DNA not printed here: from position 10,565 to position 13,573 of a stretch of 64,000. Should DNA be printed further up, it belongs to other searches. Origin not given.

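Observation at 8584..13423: Translationally coupled operon: FAD disulfide oxidoreductase, DedA/TVP38 and a polytopic pentaheme cytochrome c with TPR domain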

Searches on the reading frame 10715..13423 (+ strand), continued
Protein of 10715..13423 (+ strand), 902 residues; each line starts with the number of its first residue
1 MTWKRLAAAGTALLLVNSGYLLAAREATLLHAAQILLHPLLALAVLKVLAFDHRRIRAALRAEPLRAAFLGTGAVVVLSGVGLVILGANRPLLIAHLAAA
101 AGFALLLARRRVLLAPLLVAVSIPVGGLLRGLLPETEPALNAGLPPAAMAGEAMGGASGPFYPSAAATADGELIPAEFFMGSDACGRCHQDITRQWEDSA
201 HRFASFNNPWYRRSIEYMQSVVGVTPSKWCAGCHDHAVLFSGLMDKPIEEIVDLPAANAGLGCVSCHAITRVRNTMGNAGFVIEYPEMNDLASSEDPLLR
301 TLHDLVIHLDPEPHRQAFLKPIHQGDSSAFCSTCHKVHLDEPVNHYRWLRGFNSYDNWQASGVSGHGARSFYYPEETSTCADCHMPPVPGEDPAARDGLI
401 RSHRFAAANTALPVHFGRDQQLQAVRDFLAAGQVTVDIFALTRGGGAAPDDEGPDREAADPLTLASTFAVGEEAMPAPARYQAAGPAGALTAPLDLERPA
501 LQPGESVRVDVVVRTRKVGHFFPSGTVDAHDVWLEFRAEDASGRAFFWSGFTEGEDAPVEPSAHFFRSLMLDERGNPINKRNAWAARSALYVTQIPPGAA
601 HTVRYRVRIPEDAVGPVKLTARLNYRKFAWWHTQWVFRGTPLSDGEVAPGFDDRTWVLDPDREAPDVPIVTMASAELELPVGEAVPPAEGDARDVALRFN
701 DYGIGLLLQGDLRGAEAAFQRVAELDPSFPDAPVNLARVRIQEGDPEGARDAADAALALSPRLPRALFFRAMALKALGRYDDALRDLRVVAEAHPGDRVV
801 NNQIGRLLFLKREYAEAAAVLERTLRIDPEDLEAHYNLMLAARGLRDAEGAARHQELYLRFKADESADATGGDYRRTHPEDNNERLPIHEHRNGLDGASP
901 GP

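Call 11: find_encoding_contigs(protein=P0001, flank=10000, max_places=3)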
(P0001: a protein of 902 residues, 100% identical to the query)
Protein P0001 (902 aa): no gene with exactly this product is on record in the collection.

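Call 12: find_encoding_contigs(protein=P0015, flank=8000, max_places=3)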
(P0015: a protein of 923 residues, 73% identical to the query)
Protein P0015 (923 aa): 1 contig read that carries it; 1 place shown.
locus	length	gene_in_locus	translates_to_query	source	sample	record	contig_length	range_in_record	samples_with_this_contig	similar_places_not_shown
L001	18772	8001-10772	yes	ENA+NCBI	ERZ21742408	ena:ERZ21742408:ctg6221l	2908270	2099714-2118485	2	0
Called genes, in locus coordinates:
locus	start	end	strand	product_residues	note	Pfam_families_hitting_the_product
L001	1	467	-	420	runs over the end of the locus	PF01841:Transglut_core, PF00515:TPR_1 (weak), PF13414:TPR_11, PF14559:TPR_19, PF13432:TPR_16, PF13432:TPR_16, PF14559:TPR_19, PF13181:TPR_8, +20 more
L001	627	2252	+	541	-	-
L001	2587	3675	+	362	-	PF22694:CtpB_N-like (weak), PF00595:PDZ (weak), PF13180:PDZ_2 (weak), PF17820:PDZ_6, PF03572:Peptidase_S41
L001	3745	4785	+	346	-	PF02618:YceG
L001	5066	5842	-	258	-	PF01351:RNase_HII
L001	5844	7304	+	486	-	PF01134:GIDA (faint), PF03486:HI0933_like (faint), PF07992:Pyr_redox_2, PF13738:Pyr_redox_3 (weak), PF00070:Pyr_redox, PF02852:Pyr_redox_dim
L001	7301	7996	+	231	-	PF09335:VTT_dom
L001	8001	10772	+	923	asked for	PF22113:Mtrc-MtrF_II-IV_dom (faint), PF13435:Cytochrome_C554 (faint), PF13181:TPR_8 (faint), PF13424:TPR_12 (faint), PF00515:TPR_1 (faint), PF13432:TPR_16 (weak), PF13371:TPR_9 (weak), PF14559:TPR_19 (weak), +3 more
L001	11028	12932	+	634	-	PF01839:FG-GAP (faint), PF13517:FG-GAP_3, PF07593:UnbV_ASPIC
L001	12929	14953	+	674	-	PF14522:Cytochrome_C7 (faint), PF09699:Paired_CXXCH_1 (faint), PF13435:Cytochrome_C554 (faint), PF02335:Cytochrom_C552 (faint), PF13646:HEAT_2 (weak), PF14559:TPR_19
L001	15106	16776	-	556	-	PF07969:Amidohydro_3 (weak), PF01979:Amidohydro_1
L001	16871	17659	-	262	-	PF03649:UPF0014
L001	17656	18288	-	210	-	PF00005:ABC_tran, PF02463:SMC_N (faint), PF13191:AAA_16 (weak), PF13401:AAA_22 (faint), PF13304:AAA_21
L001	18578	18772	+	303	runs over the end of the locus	PF04018:VCA0040-like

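Call 13: find_encoding_contigs(protein=P0029, flank=8000, max_places=3)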
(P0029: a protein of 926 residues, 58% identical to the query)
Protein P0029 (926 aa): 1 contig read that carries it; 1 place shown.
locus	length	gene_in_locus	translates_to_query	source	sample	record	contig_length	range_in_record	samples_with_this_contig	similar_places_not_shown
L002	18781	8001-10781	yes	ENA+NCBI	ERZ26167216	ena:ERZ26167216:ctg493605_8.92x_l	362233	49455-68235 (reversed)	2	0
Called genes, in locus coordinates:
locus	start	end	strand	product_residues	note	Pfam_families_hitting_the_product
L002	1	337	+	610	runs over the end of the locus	PF02129:Peptidase_S15, PF08530:PepX_C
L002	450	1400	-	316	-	PF00248:Aldo_ket_red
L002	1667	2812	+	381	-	PF06441:EHN, PF12697:Abhydrolase_6 (faint), PF00561:Abhydrolase_1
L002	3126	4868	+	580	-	PF07583:PSCyt2, PF07587:PSD1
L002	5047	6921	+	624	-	PF01274:MS_TIM-barrel, PF20659:MS_C (weak)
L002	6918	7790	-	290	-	PF04055:Radical_SAM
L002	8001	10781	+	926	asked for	PF13181:TPR_8 (faint), PF00515:TPR_1 (faint), PF07719:TPR_2 (faint), PF13431:TPR_17 (faint), PF13424:TPR_12 (faint), PF13432:TPR_16, PF14559:TPR_19 (weak), PF25063:ARM_TT21_C (weak), +3 more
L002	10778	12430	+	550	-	PF01839:FG-GAP (faint), PF13517:FG-GAP_3, PF07593:UnbV_ASPIC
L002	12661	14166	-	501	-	PF13701:DDE_Tnp_1_4, PF01609:DDE_Tnp_1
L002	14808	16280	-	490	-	PF01011:PQQ (faint), PF13570:Beta-prop_ACSF4 (faint), PF13360:PQQ_2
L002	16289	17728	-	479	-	PF13360:PQQ_2, PF13570:Beta-prop_ACSF4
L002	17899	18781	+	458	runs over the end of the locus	PF01011:PQQ (faint), PF13360:PQQ_2, PF13570:Beta-prop_ACSF4 (weak)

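Call 14: find_encoding_contigs(protein=P0056, flank=8000, max_places=3)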
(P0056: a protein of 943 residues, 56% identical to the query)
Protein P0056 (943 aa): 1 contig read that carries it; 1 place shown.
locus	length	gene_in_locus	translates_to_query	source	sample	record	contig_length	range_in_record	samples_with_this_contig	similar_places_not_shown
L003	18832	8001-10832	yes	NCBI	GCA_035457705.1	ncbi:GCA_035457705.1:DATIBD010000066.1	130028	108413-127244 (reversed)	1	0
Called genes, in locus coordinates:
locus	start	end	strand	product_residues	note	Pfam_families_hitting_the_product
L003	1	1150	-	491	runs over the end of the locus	PF05195:AMP_N, PF00557:Peptidase_M24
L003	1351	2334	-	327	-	PF01068:DNA_ligase_A_M, PF04679:DNA_ligase_A_C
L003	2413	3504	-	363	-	PF21320:WHD_Rv2258c, PF01209:Ubie_methyltran, PF05175:MTS, PF13489:Methyltransf_23, PF02353:CMAS, PF02390:Methyltransf_4, PF13649:Methyltransf_25, PF13847:Methyltransf_31, +3 more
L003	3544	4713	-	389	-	PF00144:Beta-lactamase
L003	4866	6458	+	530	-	PF00512:HisKA (weak), PF02518:HATPase_c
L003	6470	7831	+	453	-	PF00072:Response_reg, PF00158:Sigma54_activat, PF01078:Mg_chelatase (faint), PF14532:Sigma54_activ_2, PF07728:AAA_5 (weak), PF25601:AAA_lid_14, PF02954:HTH_8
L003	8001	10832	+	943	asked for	PF13435:Cytochrome_C554 (faint), PF07719:TPR_2 (faint), PF13181:TPR_8 (faint), PF13431:TPR_17 (faint), PF00515:TPR_1 (faint), PF13414:TPR_11 (faint), PF13424:TPR_12 (faint), PF14559:TPR_19 (weak), +2 more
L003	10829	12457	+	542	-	PF01839:FG-GAP (faint), PF13517:FG-GAP_3, PF07593:UnbV_ASPIC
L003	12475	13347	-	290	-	PF13413:HTH_25, PF13560:HTH_31 (weak), PF11141:DUF2914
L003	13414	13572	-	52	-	-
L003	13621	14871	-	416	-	PF03572:Peptidase_S41 (faint)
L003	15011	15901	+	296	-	PF12706:Lactamase_B_2, PF13483:Lactamase_B_3, PF00753:Lactamase_B (weak)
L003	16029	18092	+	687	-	PF20094:GWxTD_dom, PF07719:TPR_2 (faint), PF13428:TPR_14 (faint), PF14559:TPR_19 (faint), PF13432:TPR_16 (faint), PF00515:TPR_1 (faint), PF13424:TPR_12 (weak)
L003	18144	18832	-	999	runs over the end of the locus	PF13620:CarboxypepD_reg, PF17210:SdrD_B (faint), PF22904:NOMO1-like_2nd (faint), PF25183:OMP_b-brl_4, PF00593:TonB_dep_Rec_b-barrel, PF25183:OMP_b-brl_4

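Call 15: find_encoding_contigs(protein=P0086, flank=8000, max_places=3)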
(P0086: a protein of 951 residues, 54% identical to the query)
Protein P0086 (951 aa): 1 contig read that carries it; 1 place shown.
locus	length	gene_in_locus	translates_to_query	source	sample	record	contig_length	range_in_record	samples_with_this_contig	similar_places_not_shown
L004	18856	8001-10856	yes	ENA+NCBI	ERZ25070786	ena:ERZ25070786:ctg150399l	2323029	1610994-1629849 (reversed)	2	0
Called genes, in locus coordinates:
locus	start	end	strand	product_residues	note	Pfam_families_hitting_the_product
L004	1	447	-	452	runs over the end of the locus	PF07586:HXXSHH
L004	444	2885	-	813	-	PF13442:Cytochrome_CBB3 (faint), PF07626:PSD3, PF07637:PSD5, PF07631:PSD4, PF07627:PSCyt3, PF07624:PSD2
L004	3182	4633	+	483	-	PF12796:Ank_2, PF13637:Ank_4 (faint), PF13606:Ank_3 (faint), PF12796:Ank_2, PF00023:Ank (weak), PF13857:Ank_5 (weak), PF12796:Ank_2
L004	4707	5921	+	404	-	PF12704:MacB_PCD, PF02687:FtsX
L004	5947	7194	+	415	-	PF12704:MacB_PCD, PF02687:FtsX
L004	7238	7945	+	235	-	PF00005:ABC_tran, PF02463:SMC_N (faint), PF13304:AAA_21 (weak)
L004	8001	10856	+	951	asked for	PF13428:TPR_14 (faint), PF07719:TPR_2 (faint), PF13181:TPR_8 (faint), PF13435:Cytochrome_C554 (weak), PF00515:TPR_1 (faint), PF13174:TPR_6 (faint), PF13432:TPR_16 (weak), PF14559:TPR_19, +4 more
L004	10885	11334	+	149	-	PF07045:DUF1330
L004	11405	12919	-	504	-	PF12796:Ank_2, PF13637:Ank_4 (weak), PF12796:Ank_2, PF00023:Ank (weak), PF13637:Ank_4 (weak), PF00023:Ank (weak), PF12796:Ank_2, PF13637:Ank_4 (weak), +5 more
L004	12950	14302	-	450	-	PF07586:HXXSHH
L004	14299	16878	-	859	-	PF07626:PSD3, PF07637:PSD5, PF07631:PSD4, PF07627:PSCyt3, PF07624:PSD2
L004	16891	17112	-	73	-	-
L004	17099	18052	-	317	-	PF01497:Peripla_BP_2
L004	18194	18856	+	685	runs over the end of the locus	PF01011:PQQ, PF13360:PQQ_2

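Call 16: find_encoding_contigs(protein=P0116, flank=8000, max_places=3)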
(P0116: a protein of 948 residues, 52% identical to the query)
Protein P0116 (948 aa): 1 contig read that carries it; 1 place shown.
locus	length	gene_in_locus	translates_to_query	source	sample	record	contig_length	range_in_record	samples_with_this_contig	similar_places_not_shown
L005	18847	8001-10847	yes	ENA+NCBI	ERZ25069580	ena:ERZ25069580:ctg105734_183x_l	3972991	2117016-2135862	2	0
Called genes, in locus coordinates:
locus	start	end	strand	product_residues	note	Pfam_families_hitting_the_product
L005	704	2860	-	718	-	PF13414:TPR_11 (weak), PF13424:TPR_12 (weak), PF13432:TPR_16, PF14559:TPR_19 (weak), PF13414:TPR_11 (weak), PF13432:TPR_16 (weak), PF00515:TPR_1 (weak), PF13424:TPR_12, +13 more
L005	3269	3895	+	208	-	-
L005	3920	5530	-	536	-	PF00070:Pyr_redox (faint), PF01266:DAO, PF07992:Pyr_redox_2 (weak), PF13450:NAD_binding_8 (faint), PF04820:Trp_halogenase (weak)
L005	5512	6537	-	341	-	-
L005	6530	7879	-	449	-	PF00733:Asn_synthase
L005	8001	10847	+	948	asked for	PF13435:Cytochrome_C554 (weak), PF13181:TPR_8 (faint), PF13371:TPR_9 (faint), PF13424:TPR_12, PF13432:TPR_16, PF14559:TPR_19, PF07719:TPR_2 (weak), PF13424:TPR_12, +8 more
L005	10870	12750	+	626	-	PF13517:FG-GAP_3, PF07593:UnbV_ASPIC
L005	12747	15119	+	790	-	PF19313:DUF5916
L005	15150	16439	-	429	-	-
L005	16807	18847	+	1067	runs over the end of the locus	PF13620:CarboxypepD_reg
